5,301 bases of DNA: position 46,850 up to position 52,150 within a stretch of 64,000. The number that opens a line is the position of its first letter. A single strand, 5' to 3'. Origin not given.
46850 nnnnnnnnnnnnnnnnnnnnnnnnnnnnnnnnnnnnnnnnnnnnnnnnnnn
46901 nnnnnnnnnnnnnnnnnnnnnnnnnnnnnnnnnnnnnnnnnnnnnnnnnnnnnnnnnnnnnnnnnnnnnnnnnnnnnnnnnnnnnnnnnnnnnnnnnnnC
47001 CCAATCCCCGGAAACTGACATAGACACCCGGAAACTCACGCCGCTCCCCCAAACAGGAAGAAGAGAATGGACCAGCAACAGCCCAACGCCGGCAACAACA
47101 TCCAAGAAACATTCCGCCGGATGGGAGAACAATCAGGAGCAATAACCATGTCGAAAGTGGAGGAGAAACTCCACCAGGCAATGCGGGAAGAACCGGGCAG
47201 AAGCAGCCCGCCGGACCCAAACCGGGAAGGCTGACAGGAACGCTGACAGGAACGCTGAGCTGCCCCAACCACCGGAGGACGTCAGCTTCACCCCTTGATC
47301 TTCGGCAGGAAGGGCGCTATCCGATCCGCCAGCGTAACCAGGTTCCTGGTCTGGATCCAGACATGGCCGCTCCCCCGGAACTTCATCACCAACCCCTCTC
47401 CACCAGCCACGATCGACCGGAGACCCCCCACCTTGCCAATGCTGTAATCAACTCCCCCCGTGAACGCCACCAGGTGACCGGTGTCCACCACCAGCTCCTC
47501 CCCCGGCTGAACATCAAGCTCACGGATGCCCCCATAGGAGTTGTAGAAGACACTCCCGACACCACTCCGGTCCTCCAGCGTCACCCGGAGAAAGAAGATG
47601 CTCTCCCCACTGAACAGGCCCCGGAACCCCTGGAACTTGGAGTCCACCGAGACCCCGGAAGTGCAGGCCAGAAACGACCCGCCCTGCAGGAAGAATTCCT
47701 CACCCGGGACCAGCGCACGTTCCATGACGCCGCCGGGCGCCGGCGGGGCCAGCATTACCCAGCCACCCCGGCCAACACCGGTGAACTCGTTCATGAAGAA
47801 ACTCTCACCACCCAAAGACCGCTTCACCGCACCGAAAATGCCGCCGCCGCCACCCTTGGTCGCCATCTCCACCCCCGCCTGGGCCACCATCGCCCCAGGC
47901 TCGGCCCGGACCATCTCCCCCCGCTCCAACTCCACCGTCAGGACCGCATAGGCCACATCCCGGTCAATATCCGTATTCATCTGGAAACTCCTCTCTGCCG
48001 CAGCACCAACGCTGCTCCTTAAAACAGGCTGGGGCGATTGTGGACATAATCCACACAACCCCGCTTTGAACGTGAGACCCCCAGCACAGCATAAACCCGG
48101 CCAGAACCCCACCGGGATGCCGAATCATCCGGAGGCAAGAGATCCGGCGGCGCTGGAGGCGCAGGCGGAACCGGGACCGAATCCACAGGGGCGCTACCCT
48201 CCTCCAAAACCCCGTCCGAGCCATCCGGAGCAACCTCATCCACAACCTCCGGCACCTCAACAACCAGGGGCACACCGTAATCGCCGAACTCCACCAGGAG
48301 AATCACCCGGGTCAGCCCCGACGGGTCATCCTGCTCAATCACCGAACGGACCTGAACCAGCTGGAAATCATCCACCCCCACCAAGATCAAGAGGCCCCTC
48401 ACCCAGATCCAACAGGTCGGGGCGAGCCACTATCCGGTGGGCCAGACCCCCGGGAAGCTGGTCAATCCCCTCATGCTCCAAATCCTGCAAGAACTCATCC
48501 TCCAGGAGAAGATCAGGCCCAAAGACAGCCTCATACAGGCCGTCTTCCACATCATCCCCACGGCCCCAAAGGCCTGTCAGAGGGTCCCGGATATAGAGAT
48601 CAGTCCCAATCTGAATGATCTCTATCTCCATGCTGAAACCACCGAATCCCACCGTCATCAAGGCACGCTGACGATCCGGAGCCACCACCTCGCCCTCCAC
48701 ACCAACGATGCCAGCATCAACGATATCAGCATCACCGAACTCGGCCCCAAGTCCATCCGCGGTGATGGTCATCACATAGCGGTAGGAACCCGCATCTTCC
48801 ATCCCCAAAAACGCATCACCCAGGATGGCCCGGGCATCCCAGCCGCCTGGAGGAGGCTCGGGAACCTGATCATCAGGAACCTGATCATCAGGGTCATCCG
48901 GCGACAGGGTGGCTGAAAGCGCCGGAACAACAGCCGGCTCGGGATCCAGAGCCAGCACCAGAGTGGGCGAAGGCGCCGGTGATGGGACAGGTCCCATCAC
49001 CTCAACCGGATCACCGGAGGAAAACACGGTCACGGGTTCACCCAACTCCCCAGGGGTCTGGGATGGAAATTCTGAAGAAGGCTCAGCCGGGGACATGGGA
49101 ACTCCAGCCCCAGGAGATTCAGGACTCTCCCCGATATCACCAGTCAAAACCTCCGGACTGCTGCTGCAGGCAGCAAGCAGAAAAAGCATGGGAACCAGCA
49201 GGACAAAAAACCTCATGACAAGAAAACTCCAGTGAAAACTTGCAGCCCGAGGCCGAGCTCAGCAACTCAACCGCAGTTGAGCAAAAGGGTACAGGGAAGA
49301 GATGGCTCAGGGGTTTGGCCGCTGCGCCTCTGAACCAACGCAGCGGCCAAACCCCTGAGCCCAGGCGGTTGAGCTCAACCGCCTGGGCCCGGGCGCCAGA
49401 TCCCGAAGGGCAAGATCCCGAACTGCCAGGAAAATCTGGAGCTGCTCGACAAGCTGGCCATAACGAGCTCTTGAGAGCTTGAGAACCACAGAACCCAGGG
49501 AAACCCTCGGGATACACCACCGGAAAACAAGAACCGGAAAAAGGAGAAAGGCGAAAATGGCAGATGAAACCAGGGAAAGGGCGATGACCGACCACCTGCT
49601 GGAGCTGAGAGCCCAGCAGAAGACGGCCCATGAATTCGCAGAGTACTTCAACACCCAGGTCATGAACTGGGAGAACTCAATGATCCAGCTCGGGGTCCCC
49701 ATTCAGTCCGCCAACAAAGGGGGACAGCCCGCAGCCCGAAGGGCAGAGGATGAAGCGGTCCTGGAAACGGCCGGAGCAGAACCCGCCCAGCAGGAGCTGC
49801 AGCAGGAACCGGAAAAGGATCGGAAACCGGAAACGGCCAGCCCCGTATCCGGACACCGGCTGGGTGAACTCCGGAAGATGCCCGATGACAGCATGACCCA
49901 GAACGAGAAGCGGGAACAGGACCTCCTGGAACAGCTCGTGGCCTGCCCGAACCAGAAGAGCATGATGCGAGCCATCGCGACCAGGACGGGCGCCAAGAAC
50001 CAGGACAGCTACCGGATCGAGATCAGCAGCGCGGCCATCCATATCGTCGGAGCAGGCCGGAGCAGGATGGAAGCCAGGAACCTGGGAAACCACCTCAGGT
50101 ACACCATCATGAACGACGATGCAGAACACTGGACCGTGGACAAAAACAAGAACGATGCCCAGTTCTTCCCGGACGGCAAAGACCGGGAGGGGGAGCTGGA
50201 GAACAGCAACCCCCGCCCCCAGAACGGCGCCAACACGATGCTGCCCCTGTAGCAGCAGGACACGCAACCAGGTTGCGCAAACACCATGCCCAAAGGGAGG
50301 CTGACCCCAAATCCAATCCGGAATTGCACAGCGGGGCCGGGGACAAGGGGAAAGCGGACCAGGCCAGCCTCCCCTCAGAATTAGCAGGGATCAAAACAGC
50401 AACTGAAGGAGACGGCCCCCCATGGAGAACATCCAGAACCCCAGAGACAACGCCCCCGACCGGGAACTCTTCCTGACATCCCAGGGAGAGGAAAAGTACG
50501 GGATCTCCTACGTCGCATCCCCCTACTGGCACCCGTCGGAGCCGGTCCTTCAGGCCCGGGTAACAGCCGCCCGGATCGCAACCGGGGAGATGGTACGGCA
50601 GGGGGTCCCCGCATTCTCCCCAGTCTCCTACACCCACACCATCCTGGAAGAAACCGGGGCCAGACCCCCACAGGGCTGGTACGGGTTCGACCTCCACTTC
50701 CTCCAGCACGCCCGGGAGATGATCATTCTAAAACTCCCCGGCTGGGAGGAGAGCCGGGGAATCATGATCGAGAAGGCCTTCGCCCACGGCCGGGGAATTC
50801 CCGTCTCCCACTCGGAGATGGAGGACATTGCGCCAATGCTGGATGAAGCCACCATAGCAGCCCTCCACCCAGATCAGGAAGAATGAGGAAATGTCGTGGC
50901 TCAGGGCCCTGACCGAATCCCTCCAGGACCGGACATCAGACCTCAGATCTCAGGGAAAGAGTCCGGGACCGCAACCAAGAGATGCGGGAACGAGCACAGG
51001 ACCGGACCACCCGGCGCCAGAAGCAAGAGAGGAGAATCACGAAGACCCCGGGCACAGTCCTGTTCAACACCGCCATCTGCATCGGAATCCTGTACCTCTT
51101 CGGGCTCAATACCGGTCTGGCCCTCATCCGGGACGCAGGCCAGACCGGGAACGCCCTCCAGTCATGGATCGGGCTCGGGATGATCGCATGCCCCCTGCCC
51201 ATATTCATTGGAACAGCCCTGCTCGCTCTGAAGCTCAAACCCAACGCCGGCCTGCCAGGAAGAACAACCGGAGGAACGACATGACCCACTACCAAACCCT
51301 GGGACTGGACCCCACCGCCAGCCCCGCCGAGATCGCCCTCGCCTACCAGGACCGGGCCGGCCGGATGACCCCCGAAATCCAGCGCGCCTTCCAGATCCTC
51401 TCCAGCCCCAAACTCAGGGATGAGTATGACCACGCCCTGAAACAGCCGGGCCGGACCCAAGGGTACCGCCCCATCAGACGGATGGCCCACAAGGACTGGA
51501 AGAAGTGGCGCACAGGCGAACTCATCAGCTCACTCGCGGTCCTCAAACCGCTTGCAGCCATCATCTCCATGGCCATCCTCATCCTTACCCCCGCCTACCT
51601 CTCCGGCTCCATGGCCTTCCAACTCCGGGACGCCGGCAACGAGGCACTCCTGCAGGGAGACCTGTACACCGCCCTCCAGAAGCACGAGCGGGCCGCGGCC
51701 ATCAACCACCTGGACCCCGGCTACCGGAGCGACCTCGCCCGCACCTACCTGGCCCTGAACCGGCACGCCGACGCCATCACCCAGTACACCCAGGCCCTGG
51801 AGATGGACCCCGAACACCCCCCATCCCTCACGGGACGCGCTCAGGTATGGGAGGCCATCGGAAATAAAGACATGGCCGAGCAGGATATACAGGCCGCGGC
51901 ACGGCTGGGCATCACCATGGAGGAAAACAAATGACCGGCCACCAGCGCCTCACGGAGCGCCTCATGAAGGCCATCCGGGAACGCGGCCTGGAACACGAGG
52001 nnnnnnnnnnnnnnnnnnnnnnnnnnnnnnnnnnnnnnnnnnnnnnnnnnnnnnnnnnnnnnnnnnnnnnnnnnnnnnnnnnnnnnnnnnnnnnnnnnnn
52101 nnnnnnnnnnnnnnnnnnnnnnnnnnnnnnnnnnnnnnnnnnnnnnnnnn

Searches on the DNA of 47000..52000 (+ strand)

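Call 10: search_dna_similar(query=window:47000-52000:+, collection=phages, mode=distant)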
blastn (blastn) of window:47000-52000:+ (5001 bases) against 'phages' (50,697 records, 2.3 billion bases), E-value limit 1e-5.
No match.

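Call 96: search_rna_families(source=window, start=49100, end=49700, threshold=evalue, max_evalue=10)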
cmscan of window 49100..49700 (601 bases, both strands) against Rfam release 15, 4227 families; matches with E-value up to 10: 31.
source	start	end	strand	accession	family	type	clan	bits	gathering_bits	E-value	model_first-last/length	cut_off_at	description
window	49301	49365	-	RF03643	mir-2056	Gene; miRNA;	-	29.6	100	0.00088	1-74/74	no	mir-2056 microRNA precursor family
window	49306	49359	-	RF03703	mir-3622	Gene; miRNA;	-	27.9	78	0.0068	1-84/84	no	mir-3622 microRNA precursor family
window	49302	49363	-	RF03677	mir-1304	Gene; miRNA;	-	27.4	90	0.0031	1-87/87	no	mir-1304 microRNA precursor family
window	49306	49359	+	RF03703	mir-3622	Gene; miRNA;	-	27.3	78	0.0096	1-84/84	no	mir-3622 microRNA precursor family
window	49304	49362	+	RF03677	mir-1304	Gene; miRNA;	-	25.8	90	0.0088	18-71/87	no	mir-1304 microRNA precursor family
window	49308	49357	-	RF03774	mir-2110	Gene; miRNA;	-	25.5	90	0.023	1-75/75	no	mir-2110 microRNA precursor family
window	49303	49361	-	RF04168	MIR839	Gene; miRNA;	-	24.7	200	0.0096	1-267/267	no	MIR839 microRNA precursor family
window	49300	49366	-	RF04303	MIR162_2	Gene; miRNA;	CL00150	24.3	103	0.0073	1-135/135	no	MIR162_2 microRNA precursor family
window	49354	49393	-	RF00974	mir-607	Gene; miRNA;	-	23.8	94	0.063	1-91/91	no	mir-607 microRNA precursor family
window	49304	49361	+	RF03506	mir-587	Gene; miRNA;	-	23.6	80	0.015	6-69/74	no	mir-587 microRNA precursor family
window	49300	49387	+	RF01670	P17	Gene; sRNA;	-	23.2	45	0.0012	1-282/282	no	Pseudomonas sRNA P17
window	49304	49360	-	RF03296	MIR8788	Gene; miRNA;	-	22.5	124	0.24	19-121/138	no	MIR8788 microRNA precursor family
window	49302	49363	+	RF00981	mir-939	Gene; miRNA;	-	22.4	84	0.21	1-82/82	no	mir-939 microRNA precursor family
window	49310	49404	-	RF01752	psaA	Cis-reg;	-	20.1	50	0.017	31-126/197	no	psaA RNA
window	49303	49363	+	RF00719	mir-326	Gene; miRNA;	-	19.4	66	0.5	14-84/95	no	mir-326 microRNA precursor family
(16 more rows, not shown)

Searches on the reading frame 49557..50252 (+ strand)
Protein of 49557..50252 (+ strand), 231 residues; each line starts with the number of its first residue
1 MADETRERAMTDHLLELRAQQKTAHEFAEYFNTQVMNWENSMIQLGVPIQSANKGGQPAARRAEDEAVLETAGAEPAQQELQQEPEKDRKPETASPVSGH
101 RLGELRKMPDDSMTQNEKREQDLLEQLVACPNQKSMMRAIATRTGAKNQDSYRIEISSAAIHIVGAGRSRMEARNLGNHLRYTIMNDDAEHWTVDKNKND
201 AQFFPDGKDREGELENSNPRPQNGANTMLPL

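Call 9: search_protein_families(library=pfam, proteins=[window:49557-50252:+], max_evalue=0.01)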
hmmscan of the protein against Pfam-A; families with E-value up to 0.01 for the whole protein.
window:49557-50252:+ (231 aa): 0 families

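Call 21: find_related_loci(query=window:49557-50252:+, collection=viral_contigs, flank=10000)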
Query window:49557-50252:+ (231 aa) in viral_contigs; peptide patterns used: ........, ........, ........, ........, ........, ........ (x = any residue, [..] = any of these).
No stretch of DNA in the collection matches any of the patterns.

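Call 23: find_homologous_proteins(query=window:49557-50252:+, max_evalue=0.001)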
Query window:49557-50252:+ (231 aa): 2 proteins with E <= 0.001 among 343 candidates.
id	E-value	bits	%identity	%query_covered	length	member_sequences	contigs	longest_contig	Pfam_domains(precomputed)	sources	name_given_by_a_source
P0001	8.0e-148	508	100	100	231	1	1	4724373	-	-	-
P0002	9.7e-51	191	47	90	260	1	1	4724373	-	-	-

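Call 24: find_encoding_contigs(protein=P0002, flank=10000, max_places=6)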
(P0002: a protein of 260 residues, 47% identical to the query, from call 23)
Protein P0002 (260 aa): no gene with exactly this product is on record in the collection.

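Call 25: find_encoding_contigs(protein=P0001, flank=10000, max_places=6)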
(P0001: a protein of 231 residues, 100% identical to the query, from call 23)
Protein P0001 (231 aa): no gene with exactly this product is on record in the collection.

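Call 27: find_related_loci(query=A1, collection=genome_contigs, flank=10000)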
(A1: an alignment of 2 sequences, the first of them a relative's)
Query A1 (231 aa) in genome_contigs; peptide patterns used: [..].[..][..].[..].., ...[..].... (x = any residue, [..] = any of these).
58 stretches matched a pattern, but none encodes a relative of the query by tblastn (E <= 1e-3).

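Call 34: search_protein_families(library=phrogs, proteins=[window:49557-50252:+], max_evalue=0.001)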
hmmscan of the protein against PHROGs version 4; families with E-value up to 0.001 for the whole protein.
window:49557-50252:+ (231 aa): 0 families

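Call 44: list_cluster_members(proteins=[P0002])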
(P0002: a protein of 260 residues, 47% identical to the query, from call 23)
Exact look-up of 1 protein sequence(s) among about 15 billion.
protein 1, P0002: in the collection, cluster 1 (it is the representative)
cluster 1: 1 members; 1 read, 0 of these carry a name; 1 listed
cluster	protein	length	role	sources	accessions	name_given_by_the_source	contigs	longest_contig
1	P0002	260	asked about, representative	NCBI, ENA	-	-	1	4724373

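Call 75: predict_structure(alignment_id=A1)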
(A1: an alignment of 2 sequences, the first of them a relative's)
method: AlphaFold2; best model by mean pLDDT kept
length: 231 residues; sequences in the alignment: 2
mean_pLDDT: 56.1   pTM: 0.35
mean pLDDT of the five models: 56.1, 48.7, 46.7, 42.7, 40.3
residues with pLDDT >= 90: 0; 70-90: 33; 50-70: 129; < 50: 69
segments of 3 or more residues with pLDDT < 50: 51-97, 211-231
pLDDT, mean of each block of 10 residues (from residue 1): 60 67 64 67 58 39 35 35 35 46 80 76 68 61 58 66 62 59 56 61 60 39 41 40
secondary structure, 60 per line:
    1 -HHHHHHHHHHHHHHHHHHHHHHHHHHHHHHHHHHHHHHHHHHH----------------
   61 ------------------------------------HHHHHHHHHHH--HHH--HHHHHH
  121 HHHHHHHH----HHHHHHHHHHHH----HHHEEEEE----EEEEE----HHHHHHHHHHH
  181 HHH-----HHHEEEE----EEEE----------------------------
elements in order: H2-44 H97-107 H115-128 H133-144 E152-156 E161-165 H170-183 E192-195 E200-203

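Call 76: search_protein_representatives(alignment_id=A1)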
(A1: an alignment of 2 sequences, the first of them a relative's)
Query: 2 sequences, 263 profile positions. Proteins with E-value up to 0.001 (for the whole library): 10; up to 1e-10: 8; up to 1e-30: 3. The best 10 are listed.
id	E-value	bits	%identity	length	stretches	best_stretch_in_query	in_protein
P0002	2.1e-158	542.1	-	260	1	1-260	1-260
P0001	9.4e-127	438.4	-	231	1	1-263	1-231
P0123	4.3e-57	210.0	-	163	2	1-107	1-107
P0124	1.0e-29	120.3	-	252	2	113-247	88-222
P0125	2.3e-22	96.2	-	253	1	9-260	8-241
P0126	2.6e-17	79.6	-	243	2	1-83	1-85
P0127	1.1e-15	74.4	-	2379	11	207-262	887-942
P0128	4.7e-11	59.1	-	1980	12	180-253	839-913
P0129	6.0e-06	42.4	-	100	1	1-87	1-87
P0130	3.1e-04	36.8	-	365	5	4-68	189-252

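Call 78: find_homologous_proteins(query=A6, max_evalue=0.001)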
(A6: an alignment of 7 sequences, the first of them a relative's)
Query A6 (7 sequences) (231 aa, profile of the alignment): 6 proteins with E <= 0.001 among 8000 candidates.
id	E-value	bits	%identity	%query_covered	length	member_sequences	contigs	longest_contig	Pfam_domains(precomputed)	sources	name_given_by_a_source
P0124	2.1e-100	354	36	98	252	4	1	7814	-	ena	-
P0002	6.7e-100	352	47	90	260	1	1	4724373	-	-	-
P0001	5.9e-92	326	100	100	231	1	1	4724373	-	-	-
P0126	8.8e-90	319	34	80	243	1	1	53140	-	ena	-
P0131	3.1e-62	229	41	100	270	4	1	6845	-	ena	-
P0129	4.2e-26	110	32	44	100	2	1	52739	-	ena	-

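Call 79: find_encoding_contigs(protein=P0131, flank=10000, max_places=4)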
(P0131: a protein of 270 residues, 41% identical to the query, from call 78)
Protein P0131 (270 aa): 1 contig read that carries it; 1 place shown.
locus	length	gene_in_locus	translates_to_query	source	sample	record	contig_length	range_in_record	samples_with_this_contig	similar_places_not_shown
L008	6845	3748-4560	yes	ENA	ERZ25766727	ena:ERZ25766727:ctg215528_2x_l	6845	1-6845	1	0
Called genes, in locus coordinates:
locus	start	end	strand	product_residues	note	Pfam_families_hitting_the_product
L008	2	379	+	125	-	?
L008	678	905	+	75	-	-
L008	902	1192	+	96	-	-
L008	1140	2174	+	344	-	-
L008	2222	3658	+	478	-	-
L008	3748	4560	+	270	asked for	-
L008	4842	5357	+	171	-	-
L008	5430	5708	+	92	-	-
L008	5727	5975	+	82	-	-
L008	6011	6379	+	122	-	-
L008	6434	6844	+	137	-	?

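Call 80: find_encoding_contigs(protein=P0126, flank=10000, max_places=4)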
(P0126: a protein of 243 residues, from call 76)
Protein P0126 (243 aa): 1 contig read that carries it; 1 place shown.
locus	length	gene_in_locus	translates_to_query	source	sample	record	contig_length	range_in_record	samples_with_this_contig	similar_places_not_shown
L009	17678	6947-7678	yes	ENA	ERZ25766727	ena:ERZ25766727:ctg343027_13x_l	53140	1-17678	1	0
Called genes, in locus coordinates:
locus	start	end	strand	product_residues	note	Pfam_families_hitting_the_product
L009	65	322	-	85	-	PF13411:MerR_1, PF00376:MerR (weak)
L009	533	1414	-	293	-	-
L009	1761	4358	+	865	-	-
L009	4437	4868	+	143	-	-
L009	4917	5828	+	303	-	PF00560:LRR_1 (faint), PF23598:LRR_14, PF12799:LRR_4 (faint), PF13855:LRR_8 (weak)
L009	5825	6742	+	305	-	PF13489:Methyltransf_23, PF01209:Ubie_methyltran, PF01728:FtsJ (weak), PF08241:Methyltransf_11, PF08242:Methyltransf_12, PF13649:Methyltransf_25, PF13847:Methyltransf_31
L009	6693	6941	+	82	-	-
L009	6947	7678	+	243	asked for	-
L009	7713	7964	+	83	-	-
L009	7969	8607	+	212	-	-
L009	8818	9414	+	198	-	-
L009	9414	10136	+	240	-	PF00625:Guanylate_kin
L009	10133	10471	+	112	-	-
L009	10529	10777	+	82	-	-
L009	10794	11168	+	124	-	-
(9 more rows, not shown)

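Call 81: find_encoding_contigs(protein=P0124, flank=10000, max_places=4)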
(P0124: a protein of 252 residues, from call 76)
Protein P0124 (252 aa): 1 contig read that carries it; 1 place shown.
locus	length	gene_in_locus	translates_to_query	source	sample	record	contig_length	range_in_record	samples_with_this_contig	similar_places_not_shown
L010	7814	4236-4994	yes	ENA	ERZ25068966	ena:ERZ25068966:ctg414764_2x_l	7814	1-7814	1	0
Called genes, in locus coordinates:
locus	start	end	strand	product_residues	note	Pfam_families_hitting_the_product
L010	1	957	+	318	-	?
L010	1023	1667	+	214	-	-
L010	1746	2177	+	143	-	-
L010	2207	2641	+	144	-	PF00560:LRR_1 (faint), PF12799:LRR_4 (faint), PF13855:LRR_8 (weak)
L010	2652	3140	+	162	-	PF00560:LRR_1 (faint), PF12799:LRR_4 (faint)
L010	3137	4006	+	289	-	PF01209:Ubie_methyltran, PF01728:FtsJ, PF13489:Methyltransf_23, PF13847:Methyltransf_31, PF08241:Methyltransf_11, PF08242:Methyltransf_12, PF13649:Methyltransf_25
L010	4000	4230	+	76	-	-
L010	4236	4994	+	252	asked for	-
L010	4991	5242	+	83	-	-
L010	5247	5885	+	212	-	-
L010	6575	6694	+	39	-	-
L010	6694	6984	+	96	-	-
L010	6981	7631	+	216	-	-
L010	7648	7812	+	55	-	?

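Call 97: search_protein_families(library=padloc, proteins=[window:49557-50252:+], max_evalue=0.001)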
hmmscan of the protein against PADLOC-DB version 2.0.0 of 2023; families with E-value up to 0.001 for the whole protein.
window:49557-50252:+ (231 aa): 0 families
